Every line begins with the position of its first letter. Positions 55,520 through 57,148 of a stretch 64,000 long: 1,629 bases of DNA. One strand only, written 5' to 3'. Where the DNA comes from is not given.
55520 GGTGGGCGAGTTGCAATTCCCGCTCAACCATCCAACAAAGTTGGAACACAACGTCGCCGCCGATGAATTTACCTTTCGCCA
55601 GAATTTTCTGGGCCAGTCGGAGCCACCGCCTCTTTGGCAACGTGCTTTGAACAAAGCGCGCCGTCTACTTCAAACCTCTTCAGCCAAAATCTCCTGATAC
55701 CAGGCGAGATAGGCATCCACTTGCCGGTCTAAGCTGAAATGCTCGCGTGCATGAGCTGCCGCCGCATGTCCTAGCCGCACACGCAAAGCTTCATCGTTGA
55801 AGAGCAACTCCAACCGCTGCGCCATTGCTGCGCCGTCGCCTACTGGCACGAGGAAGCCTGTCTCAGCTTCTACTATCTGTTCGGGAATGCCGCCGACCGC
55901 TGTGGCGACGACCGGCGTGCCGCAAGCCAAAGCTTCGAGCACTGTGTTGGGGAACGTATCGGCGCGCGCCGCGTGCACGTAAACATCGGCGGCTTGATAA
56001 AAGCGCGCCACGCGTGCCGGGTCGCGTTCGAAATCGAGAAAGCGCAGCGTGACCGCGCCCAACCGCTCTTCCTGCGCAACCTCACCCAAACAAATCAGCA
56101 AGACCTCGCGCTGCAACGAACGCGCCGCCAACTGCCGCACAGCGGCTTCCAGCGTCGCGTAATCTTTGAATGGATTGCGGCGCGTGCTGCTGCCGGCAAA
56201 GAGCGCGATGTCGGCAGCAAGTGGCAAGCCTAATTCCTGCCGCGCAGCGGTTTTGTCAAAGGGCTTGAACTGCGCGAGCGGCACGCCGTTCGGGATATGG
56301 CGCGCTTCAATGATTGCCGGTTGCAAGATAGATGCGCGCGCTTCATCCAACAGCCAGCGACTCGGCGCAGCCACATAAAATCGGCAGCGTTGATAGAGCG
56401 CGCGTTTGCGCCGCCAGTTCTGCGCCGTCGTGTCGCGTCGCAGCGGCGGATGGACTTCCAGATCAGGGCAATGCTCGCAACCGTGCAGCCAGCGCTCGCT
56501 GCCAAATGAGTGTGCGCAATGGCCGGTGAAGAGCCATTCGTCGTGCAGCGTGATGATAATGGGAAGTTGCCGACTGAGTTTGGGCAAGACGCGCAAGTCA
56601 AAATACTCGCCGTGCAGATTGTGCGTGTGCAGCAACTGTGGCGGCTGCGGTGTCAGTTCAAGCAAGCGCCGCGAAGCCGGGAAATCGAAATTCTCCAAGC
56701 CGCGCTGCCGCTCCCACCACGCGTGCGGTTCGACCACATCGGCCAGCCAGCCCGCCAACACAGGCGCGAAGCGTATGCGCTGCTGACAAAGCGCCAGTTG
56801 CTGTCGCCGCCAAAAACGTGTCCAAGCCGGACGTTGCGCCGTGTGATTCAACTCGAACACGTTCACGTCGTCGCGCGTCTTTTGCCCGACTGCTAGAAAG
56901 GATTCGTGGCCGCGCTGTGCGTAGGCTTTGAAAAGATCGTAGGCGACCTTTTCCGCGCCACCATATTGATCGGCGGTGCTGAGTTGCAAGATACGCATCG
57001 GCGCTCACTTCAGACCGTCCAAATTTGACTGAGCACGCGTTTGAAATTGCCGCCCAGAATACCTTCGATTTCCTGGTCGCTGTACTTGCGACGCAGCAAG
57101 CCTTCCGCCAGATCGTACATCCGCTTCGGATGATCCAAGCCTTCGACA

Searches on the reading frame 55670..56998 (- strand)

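Call 56: search_protein_families(library=pfam, proteins=[window:55670-56998:-], max_evalue=0.0001)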
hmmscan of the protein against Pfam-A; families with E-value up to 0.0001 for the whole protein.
window:55670-56998:- (442 aa): 5 families
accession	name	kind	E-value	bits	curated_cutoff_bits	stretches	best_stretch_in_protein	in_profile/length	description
PF00534.26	Glycos_transf_1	-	4.2e-24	85.4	26.4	1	251-414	4-170/172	Glycosyl transferases group 1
PF13692.12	Glyco_trans_1_4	-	5e-23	82.4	27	1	265-402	4-142/142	Glycosyl transferases group 1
PF13439.12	Glyco_transf_4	-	6.6e-11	43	28.5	1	12-242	1-169/170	Glycosyltransferase Family 4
PF13524.12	Glyco_trans_1_2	-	1.7e-09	38.2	25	1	326-431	36-143/144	Glycosyl transferase-like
PF20706.3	GT4-conflict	-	3.7e-08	33.2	26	1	315-378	260-323/385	Family 4 Glycosyltransferase in conflict systems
